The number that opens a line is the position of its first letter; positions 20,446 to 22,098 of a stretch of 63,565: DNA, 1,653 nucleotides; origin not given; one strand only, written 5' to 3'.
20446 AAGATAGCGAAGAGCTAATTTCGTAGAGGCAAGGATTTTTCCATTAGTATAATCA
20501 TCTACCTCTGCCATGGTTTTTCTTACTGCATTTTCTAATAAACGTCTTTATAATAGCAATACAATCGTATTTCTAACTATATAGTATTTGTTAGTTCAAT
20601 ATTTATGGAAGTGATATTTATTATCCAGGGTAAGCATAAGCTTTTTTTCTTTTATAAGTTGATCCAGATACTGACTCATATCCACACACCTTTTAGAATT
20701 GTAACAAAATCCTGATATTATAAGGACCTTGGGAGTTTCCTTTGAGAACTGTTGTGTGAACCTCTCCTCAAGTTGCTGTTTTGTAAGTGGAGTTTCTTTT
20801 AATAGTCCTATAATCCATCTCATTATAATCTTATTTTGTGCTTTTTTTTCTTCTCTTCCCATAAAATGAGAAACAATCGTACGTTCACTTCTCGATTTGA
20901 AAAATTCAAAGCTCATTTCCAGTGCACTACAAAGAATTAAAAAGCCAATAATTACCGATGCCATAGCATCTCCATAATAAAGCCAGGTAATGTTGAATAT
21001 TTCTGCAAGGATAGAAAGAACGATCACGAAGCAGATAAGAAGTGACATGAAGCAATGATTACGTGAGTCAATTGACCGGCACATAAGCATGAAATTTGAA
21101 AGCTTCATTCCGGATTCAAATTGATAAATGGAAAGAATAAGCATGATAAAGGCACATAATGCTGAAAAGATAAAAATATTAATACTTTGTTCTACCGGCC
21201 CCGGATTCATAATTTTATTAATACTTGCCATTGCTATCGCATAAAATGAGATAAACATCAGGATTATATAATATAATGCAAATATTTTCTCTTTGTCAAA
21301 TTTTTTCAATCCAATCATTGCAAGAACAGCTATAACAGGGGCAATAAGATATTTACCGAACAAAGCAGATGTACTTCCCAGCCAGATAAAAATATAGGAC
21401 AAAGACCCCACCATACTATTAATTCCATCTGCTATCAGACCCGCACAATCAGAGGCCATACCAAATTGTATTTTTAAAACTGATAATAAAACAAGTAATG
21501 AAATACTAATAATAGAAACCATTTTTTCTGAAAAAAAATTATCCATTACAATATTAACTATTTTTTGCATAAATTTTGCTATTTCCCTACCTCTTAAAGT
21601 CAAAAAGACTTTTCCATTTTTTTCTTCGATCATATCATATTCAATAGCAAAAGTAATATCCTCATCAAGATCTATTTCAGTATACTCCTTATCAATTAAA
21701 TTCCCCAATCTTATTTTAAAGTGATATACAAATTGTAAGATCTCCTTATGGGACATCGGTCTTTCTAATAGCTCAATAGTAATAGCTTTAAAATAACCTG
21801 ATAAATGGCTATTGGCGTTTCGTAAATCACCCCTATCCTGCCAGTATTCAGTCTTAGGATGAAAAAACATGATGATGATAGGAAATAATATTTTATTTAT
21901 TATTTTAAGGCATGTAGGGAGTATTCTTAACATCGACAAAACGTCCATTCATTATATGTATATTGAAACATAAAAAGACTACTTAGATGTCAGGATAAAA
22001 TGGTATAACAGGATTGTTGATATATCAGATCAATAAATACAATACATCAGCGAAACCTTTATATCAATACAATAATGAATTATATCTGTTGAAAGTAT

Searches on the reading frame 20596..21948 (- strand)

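Call 82: search_protein_families(library=pfam, max_evalue=0.0001, proteins=[window:20596-21948:-])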
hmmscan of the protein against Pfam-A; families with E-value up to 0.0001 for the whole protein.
window:20596-21948:- (450 aa): 1 family
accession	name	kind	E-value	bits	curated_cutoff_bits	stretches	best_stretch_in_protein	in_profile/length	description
PF01545.26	Cation_efflux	-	7.3e-11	42.6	26.6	1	146-348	2-192/198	Cation efflux family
